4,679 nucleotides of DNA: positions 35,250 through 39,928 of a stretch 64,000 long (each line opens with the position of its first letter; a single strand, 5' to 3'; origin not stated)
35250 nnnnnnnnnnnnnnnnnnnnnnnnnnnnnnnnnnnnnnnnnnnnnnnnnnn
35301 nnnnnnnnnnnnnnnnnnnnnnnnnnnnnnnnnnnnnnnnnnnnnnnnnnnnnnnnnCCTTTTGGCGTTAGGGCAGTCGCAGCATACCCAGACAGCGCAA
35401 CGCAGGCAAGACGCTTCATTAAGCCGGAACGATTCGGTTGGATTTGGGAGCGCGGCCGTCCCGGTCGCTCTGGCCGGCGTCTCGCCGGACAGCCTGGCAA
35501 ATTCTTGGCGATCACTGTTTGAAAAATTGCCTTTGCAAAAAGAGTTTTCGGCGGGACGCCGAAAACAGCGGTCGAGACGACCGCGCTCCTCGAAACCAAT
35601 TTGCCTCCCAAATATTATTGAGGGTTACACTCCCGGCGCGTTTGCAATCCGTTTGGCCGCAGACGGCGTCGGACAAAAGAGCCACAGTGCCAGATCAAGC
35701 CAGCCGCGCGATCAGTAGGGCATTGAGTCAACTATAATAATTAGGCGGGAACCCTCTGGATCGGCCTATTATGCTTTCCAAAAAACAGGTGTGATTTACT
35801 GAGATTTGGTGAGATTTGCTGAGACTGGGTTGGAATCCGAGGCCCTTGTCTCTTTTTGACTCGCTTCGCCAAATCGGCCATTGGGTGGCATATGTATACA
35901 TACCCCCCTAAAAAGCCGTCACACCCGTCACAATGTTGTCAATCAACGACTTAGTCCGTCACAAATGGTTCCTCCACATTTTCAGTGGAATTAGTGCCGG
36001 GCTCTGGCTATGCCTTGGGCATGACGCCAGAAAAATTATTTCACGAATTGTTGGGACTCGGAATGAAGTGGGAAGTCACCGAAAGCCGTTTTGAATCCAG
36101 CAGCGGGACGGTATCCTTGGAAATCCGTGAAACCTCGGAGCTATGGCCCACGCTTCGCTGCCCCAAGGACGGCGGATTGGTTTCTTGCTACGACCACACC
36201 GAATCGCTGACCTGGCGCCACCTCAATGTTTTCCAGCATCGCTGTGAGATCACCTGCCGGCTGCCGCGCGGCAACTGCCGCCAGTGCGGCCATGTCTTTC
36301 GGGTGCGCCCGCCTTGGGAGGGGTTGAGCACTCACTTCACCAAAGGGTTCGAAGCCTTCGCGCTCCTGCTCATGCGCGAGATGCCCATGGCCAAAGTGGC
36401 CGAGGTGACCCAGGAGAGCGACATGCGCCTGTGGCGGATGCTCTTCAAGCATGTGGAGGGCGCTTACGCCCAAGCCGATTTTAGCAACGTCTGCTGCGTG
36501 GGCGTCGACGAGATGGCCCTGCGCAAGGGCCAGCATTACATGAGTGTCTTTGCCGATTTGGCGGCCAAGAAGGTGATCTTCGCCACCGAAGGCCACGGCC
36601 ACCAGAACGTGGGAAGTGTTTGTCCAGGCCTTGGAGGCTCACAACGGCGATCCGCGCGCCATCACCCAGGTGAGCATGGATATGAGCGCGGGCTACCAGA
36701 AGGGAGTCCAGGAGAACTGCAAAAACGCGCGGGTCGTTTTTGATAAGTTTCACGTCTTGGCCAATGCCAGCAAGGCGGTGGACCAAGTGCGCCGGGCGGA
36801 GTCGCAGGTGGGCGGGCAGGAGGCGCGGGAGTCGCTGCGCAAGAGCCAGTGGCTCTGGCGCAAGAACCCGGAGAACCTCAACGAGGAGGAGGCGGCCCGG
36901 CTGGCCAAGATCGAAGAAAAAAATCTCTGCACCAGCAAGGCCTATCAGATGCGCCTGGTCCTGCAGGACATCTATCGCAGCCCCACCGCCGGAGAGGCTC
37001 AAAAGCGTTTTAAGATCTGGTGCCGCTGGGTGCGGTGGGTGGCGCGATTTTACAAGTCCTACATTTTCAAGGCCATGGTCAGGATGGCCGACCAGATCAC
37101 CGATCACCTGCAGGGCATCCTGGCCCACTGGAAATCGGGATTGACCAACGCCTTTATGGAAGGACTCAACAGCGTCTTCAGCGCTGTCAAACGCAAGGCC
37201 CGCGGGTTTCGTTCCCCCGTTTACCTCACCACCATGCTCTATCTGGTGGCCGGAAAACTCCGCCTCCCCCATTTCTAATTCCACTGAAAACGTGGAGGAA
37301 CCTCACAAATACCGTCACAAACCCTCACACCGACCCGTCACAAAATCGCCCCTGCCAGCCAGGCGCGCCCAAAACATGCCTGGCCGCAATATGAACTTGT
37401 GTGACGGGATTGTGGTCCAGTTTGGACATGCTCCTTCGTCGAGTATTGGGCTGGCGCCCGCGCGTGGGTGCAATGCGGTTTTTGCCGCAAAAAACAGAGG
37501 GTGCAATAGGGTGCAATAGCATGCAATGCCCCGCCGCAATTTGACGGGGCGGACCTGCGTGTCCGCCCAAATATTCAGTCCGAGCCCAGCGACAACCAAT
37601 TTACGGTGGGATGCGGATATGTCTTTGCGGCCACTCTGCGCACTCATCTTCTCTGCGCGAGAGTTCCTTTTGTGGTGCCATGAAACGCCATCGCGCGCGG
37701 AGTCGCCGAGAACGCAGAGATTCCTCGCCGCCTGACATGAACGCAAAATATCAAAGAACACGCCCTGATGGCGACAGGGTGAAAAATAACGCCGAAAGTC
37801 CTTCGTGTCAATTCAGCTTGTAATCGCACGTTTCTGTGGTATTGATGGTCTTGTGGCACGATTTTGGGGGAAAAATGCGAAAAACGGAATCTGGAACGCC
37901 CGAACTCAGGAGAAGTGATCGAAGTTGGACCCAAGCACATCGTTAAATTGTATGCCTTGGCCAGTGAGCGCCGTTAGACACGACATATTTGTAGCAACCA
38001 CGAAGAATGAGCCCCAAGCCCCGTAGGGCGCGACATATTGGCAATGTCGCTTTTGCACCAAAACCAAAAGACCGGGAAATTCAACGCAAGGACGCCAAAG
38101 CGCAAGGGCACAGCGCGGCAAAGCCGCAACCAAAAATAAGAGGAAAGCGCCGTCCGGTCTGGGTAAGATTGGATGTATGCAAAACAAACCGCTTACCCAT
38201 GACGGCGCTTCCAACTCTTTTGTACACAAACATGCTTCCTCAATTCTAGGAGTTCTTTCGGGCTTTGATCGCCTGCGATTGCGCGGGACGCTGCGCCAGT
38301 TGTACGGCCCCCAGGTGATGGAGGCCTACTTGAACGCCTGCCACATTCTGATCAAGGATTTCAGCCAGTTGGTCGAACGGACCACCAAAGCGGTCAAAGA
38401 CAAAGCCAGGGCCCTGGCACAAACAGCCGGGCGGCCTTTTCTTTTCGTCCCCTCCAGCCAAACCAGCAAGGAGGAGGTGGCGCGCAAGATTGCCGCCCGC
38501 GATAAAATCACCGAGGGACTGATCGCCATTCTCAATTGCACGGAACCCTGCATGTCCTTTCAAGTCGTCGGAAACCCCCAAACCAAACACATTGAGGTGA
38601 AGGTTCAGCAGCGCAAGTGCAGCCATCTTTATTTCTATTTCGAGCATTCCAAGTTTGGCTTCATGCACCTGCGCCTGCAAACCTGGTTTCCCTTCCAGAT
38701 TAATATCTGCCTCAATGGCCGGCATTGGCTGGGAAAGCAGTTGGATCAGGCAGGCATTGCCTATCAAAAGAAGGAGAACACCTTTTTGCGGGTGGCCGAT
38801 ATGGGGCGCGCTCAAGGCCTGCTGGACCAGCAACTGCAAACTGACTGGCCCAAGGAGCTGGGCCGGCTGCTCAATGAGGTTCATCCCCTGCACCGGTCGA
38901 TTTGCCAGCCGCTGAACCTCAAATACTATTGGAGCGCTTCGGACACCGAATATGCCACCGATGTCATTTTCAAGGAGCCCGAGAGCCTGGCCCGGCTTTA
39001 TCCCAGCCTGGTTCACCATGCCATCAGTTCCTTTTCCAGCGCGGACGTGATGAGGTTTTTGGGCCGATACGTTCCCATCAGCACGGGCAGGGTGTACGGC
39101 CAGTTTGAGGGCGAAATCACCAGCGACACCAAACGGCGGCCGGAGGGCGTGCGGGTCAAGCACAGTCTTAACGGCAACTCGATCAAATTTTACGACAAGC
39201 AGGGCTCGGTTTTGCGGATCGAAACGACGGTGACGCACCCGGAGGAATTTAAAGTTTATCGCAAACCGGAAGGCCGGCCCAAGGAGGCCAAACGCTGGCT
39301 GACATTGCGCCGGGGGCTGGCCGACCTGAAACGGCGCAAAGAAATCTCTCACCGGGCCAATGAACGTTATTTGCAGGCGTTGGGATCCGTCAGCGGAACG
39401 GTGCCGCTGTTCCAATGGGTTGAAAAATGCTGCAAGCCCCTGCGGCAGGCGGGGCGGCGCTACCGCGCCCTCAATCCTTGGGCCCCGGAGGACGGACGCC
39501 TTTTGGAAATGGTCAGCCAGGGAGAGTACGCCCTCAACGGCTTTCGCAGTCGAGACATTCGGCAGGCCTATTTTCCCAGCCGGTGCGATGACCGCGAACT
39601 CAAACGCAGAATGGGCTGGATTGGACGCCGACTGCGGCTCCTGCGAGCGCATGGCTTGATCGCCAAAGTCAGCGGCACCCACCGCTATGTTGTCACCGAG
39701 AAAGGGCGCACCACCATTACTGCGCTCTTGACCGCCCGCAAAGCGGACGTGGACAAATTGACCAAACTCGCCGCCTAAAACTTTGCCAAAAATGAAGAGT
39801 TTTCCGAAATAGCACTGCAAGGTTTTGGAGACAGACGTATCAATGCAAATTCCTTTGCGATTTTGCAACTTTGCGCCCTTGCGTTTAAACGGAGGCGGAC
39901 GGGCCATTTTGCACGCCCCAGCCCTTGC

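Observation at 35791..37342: Phased hexamer arrays with conserved spacing but array-specific hexamers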

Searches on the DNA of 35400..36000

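Call 40: search_rna_families(source=window, start=35400, end=36000, threshold=evalue, max_evalue=5)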
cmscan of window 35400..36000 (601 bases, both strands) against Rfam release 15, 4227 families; matches with E-value up to 5: 3.
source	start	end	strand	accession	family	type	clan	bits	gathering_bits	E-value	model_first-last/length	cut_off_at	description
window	35448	35588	-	RF03702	MIR851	Gene; miRNA;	-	22.6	90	0.067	1-108/108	no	MIR851 microRNA precursor family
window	35646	35734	-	RF02246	Six3os1_1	Gene; lncRNA;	-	13.6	50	1.7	1-87/87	no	Six3os1 conserved region 1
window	35976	35987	-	RF01977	HOTAIRM1_3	Gene; lncRNA;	-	11.1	37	5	48-59/59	no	HOX antisense intergenic RNA myeloid 1 conserved region 3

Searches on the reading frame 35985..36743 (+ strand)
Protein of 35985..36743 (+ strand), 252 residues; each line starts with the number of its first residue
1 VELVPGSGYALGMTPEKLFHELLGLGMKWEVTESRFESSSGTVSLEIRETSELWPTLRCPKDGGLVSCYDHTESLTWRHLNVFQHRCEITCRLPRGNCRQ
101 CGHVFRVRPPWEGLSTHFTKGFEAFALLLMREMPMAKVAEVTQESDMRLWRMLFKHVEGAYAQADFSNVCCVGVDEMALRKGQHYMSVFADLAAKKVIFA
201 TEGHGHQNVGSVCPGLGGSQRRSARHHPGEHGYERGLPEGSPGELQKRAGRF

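Call 93: search_protein_families(library=pfam, proteins=[window:35985-36743:+], max_evalue=0.01)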
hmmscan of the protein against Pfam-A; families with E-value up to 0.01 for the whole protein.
window:35985-36743:+ (252 aa): 3 families
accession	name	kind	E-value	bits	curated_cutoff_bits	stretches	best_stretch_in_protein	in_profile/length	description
PF13542.12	HTH_Tnp_ISL3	-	6.7e-06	25.9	27.4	1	117-153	11-47/51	Helix-turn-helix domain of transposase family ISL3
PF14690.11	Zn_ribbon_ISL3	-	1.3e-05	26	25.5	1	58-101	4-47/47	zinc-finger of transposase IS204/IS1001/IS1096/IS1165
PF01610.23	DDE_Tnp_ISL3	-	0.00068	19.9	23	1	172-216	1-47/240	Transposase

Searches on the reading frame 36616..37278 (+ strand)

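Call 93: search_protein_families(library=pfam, proteins=[window:36616-37278:+], max_evalue=0.01)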
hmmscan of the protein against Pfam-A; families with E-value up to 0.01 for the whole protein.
window:36616-37278:+ (220 aa): 1 family
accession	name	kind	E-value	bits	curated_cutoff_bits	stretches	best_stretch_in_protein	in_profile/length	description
PF01610.23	DDE_Tnp_ISL3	-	6.8e-50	170.5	23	1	4-205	45-237/240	Transposase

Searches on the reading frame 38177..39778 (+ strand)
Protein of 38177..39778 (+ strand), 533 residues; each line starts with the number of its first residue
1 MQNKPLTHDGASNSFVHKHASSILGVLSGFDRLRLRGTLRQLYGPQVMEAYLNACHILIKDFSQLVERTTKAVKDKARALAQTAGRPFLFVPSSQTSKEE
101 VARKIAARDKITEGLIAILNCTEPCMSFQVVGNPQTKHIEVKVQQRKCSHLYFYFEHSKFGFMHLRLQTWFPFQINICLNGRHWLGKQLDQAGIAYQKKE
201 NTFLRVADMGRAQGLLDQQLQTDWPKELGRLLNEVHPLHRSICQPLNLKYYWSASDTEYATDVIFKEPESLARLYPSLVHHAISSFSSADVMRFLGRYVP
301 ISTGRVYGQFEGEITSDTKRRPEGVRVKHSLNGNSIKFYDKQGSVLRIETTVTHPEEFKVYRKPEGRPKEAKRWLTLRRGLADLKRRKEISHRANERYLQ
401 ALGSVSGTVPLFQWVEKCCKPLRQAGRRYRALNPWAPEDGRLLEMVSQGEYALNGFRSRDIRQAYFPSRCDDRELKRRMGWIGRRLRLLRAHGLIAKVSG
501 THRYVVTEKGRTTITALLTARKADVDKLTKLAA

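Call 5: search_protein_families(library=pfam, proteins=[window:38177-39778:+], max_evalue=0.01)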
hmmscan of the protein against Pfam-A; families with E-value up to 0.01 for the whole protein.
window:38177-39778:+ (533 aa): 0 families

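Call 29: search_protein_families(library=ncbifam, proteins=[window:38177-39778:+], max_evalue=0.01)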
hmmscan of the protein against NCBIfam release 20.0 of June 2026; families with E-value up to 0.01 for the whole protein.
window:38177-39778:+ (533 aa): 0 families

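Call 45: find_homologous_proteins(query=window:38177-39778:+, max_evalue=0.001)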
Query window:38177-39778:+ (533 aa): 7801 proteins with E <= 0.001 among 8000 candidates; the best 120 are listed.
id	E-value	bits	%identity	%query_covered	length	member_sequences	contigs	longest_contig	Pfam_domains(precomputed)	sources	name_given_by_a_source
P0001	0.0e+0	1231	100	100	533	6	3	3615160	-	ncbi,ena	-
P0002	0.0e+0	1129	91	100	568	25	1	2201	-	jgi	-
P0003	0.0e+0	1071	85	100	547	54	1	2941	-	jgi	-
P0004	0.0e+0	1070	85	100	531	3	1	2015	-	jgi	jgi:hypothetical protein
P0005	0.0e+0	1070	85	100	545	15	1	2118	-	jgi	-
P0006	0.0e+0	1070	86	100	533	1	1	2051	-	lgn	-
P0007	0.0e+0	1065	85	100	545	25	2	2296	-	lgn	-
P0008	0.0e+0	1057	84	100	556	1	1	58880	-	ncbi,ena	-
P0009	0.0e+0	1050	86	100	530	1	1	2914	-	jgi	-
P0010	0.0e+0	1022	82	100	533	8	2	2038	-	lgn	-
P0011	0.0e+0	1018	80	100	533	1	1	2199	-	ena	-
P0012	0.0e+0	1011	80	100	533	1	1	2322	-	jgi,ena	jgi:hypothetical protein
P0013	3.4e-298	1008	79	100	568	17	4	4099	-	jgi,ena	jgi:hypothetical protein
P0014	8.1e-297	1003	80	99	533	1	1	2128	-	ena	-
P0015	4.9e-295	997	80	100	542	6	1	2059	-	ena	-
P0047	8.3e-258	874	76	91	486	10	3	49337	-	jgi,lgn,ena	jgi:hypothetical protein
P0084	2.2e-237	807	69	100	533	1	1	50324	-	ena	-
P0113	1.4e-214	732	60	99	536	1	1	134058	-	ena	-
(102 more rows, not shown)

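Call 46: find_encoding_contigs(protein=P0001, flank=10000, max_places=10)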
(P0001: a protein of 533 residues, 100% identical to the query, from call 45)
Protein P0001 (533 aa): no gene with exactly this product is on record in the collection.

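Call 47: list_cluster_members(proteins=[P0001, P0008, P0084, P0113, P0047])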
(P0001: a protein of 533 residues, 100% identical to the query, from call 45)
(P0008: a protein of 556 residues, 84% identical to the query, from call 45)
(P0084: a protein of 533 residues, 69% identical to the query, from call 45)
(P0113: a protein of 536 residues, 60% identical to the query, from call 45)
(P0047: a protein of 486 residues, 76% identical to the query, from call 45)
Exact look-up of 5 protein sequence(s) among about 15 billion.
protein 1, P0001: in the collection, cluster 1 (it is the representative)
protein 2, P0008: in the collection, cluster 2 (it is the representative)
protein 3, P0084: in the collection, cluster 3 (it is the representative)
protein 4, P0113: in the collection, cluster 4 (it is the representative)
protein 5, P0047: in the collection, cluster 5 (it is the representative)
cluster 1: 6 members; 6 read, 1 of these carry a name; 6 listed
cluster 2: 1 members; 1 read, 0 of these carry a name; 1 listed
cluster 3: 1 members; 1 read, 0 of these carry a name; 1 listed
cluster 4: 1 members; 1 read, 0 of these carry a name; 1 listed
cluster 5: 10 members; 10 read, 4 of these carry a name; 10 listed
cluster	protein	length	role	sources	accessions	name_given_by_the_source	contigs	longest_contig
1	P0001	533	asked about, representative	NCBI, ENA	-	-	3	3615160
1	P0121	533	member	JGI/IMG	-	hypothetical protein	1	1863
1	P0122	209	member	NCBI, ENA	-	-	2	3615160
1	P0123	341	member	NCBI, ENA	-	-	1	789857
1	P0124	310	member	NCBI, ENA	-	-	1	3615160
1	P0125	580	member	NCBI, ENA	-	-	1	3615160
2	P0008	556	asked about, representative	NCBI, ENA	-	-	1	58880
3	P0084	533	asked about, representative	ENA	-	-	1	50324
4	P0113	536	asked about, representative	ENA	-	-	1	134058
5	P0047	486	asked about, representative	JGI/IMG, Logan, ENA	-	hypothetical protein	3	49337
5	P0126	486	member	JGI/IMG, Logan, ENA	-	hypothetical protein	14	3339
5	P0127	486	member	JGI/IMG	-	hypothetical protein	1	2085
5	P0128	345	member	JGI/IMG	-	hypothetical protein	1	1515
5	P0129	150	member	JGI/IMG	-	-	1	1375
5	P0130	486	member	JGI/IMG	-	-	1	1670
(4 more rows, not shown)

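Call 48: find_encoding_contigs(protein=P0008, flank=5000, max_places=4)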
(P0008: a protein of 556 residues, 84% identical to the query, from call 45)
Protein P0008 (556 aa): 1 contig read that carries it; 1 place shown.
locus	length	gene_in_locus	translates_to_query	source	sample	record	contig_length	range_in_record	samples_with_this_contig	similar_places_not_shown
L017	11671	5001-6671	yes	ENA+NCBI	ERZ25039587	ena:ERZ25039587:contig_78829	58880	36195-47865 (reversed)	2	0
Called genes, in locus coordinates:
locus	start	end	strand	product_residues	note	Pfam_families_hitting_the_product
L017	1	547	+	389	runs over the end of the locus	PF01548:DEDD_Tnp_IS110 (weak), PF02371:Transposase_20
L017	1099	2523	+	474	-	PF25023:TEN_YD-shell (faint)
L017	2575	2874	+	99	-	-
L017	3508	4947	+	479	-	PF00884:Sulfatase, PF01663:Phosphodiest (faint), PF16347:SGSH_C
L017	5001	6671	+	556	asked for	-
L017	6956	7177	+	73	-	-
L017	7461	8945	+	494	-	PF00072:Response_reg, PF00158:Sigma54_activat, PF14532:Sigma54_activ_2, PF00004:AAA, PF07724:AAA_2, PF07728:AAA_5, PF25601:AAA_lid_14, PF02954:HTH_8, +2 more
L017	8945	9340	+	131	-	PF02537:CRCB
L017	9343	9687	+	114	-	PF02641:DUF190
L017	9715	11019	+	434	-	PF03952:Enolase_N, PF00113:Enolase_C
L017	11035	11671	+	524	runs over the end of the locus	PF02310:B12-binding, PF04055:Radical_SAM, PF13311:DUF4080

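Call 49: find_encoding_contigs(protein=P0084, flank=5000, max_places=4)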
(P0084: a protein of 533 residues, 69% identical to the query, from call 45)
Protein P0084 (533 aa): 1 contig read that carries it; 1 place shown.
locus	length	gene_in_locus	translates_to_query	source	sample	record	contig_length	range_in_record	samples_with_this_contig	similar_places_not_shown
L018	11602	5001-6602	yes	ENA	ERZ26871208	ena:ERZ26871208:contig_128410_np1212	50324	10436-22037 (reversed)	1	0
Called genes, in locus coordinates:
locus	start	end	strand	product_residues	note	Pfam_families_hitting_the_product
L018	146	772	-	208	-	PF01968:Hydantoinase_A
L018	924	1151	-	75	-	PF01968:Hydantoinase_A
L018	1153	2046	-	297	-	PF05378:Hydant_A_N, PF01968:Hydantoinase_A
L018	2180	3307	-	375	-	PF13384:HTH_23 (faint), PF13565:HTH_32 (faint), PF13551:HTH_29, PF13358:DDE_3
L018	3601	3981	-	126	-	PF00011:HSP20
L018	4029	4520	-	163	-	PF00011:HSP20, PF17886:ArsA_HSP20 (faint)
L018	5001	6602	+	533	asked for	-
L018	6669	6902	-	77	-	-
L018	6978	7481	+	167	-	-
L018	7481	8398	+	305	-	-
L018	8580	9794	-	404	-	PF13306:LRR_5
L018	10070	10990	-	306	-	PF01609:DDE_Tnp_1, PF13701:DDE_Tnp_1_4 (weak)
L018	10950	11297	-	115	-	PF14294:DUF4372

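Call 92: search_solved_structures(query=window:38177-39778:+, max_evalue=1)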
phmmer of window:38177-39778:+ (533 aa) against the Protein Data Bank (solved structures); distinct sequences matched with E-value up to 1: 0.

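Call 103: predict_structure(alignment_id=A2)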
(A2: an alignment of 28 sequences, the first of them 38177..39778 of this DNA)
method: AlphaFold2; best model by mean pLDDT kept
length: 533 residues; sequences in the alignment: 28
mean_pLDDT: 81.3   pTM: 0.69
mean pLDDT of the five models: 81.3, 81.3, 77.3, 76.9, 73.1
residues with pLDDT >= 90: 146; 70-90: 293; 50-70: 67; < 50: 27
segments of 3 or more residues with pLDDT < 50: 1-10, 317-321, 406-409, 527-533
pLDDT, mean of each block of 10 residues (from residue 1): 41 78 90 89 82 88 88 94 95 81 93 94 88 84 87 92 92 89 91 89 88 88 86 86 89 88 88 75 64 62 57 52 67 77 83 77 82 85 86 83 58 75 90 86 77 78 87 91 93 90 85 72 52 38
secondary structure, 60 per line:
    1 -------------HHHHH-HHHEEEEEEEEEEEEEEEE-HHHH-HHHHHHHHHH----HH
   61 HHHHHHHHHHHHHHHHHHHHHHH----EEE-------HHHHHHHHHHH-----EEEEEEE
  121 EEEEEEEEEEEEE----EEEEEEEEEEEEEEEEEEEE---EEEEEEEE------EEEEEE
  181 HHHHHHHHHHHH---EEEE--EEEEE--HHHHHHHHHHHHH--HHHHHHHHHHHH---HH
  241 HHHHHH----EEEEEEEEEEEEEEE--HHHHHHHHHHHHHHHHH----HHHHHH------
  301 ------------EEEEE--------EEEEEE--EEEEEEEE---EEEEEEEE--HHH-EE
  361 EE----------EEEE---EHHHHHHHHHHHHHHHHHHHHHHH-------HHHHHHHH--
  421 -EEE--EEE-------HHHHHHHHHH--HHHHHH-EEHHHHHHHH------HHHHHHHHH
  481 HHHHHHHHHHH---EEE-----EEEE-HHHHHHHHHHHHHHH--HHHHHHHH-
elements in order: H14-18 E23-38 H40-43 H45-54 H59-83 E88-90 H98-108 E114-133 E138-157 E161-168 E175-180 H181-192 E196-199 E202-206 H209-221 H224-235 H239-246 E251-265 H268-284 H289-294 E313-317 E326-331 E334-341 E345-352 E359-362 E373-376 H381-403 H411-418 E422-424 E427-429 H437-446 H449-454 H458-465 H472-491 E495-497 E503-506 H508-522 H525-532

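Call 106: fold_search(model_id=the predicted structure, library=pdb)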
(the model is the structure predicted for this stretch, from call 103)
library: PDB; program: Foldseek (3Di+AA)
matches with E <= 10: 741; with E <= 0.001: 0
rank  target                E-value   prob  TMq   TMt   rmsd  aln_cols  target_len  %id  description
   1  1i7c_A                2.3e-02  0.38  0.10  0.17  15.8       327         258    8  HUMAN S-ADENOSYLMETHIONINE DECARBOXYLASE WITH COVALENTLY BOUND PYRUVOYL GROUP AND COMPLEXED WITH METHYLGLYOXAL BIS-(GU (released 2001-08-22)
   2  3l76_A                2.6e-02  0.09  0.11  0.10  16.8       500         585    8  Crystal Structure of Aspartate Kinase from Synechocystis (released 2010-06-09)
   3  7yse_A                3.5e-02  0.16  0.11  0.16  22.9       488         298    9  Crystal structure of E. coli heterotetrameric GlyRS in complex with tRNA (released 2023-02-01)
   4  9van_A                5.6e-02  0.09  0.12  0.07  24.1       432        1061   10  Cryo-EM structure of human full length KICSTOR complex (state 2) (released 2025-11-12)
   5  3dz7_A                6.5e-02  0.16  0.09  0.15  15.6       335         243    8  Human AdoMetDC with 5'-[(carboxamidomethyl)methylamino]-5'-deoxy-8-methyladenosine (released 2009-03-10)
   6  3dz4_A                7.2e-02  0.16  0.09  0.15  15.7       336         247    8  Human AdoMetDC with 5'-[(2-carboxamidoethyl)methylamino]-5'-deoxy-8-methyladenosine (released 2009-03-10)
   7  6c28_B                8.9e-02  0.98  0.13  0.42   7.7       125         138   19  Transcriptional repressor, CouR, bound to p-coumaroyl-CoA (released 2018-05-30)
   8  3dz2_A                8.9e-02  0.21  0.10  0.16  15.8       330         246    8  Human AdoMetDC with 5'-[(3-aminopropyl)methylamino]-5'deoxy-8-methyladenosine (released 2009-03-10)
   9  3dxm_D                1.1e-01  0.13  0.13  0.20  20.1       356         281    8  Structure of Bos taurus Arp2/3 Complex with Bound Inhibitor CK0993548 (released 2009-07-28)
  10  1i7m_A                1.2e-01  0.18  0.10  0.16  15.9       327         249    6  HUMAN S-ADENOSYLMETHIONINE DECARBOXYLASE WITH COVALENTLY BOUND PYRUVOYL GROUP AND COMPLEXED WITH 4-AMIDINOINDAN-1-ONE- (released 2001-08-22)
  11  2v7f                  1.3e-01  0.96  0.15  0.45   8.5       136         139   23  Structure of P. abyssi RPS19 protein (released 2007-09-11)
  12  9o5a_B                1.3e-01  0.21  0.12  0.07  19.7       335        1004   10  The KICSTOR-GATOR1 complex (released 2026-02-18)
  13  4pab_B                1.3e-01  0.14  0.12  0.09  17.3       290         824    8  Crystal structure of the precursor form of rat DMGDH complexed with tetrahydrofolate (released 2014-06-18)
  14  4pab_A                1.5e-01  0.15  0.11  0.08  11.7       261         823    6  Crystal structure of the precursor form of rat DMGDH complexed with tetrahydrofolate (released 2014-06-18)
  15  1i72_A                1.9e-01  0.15  0.10  0.17  15.8       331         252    8  HUMAN S-ADENOSYLMETHIONINE DECARBOXYLASE WITH COVALENTLY BOUND PYRUVOYL GROUP AND COVALENTLY BOUND 5'-DEOXY-5'-[N-METH (released 2001-08-22)
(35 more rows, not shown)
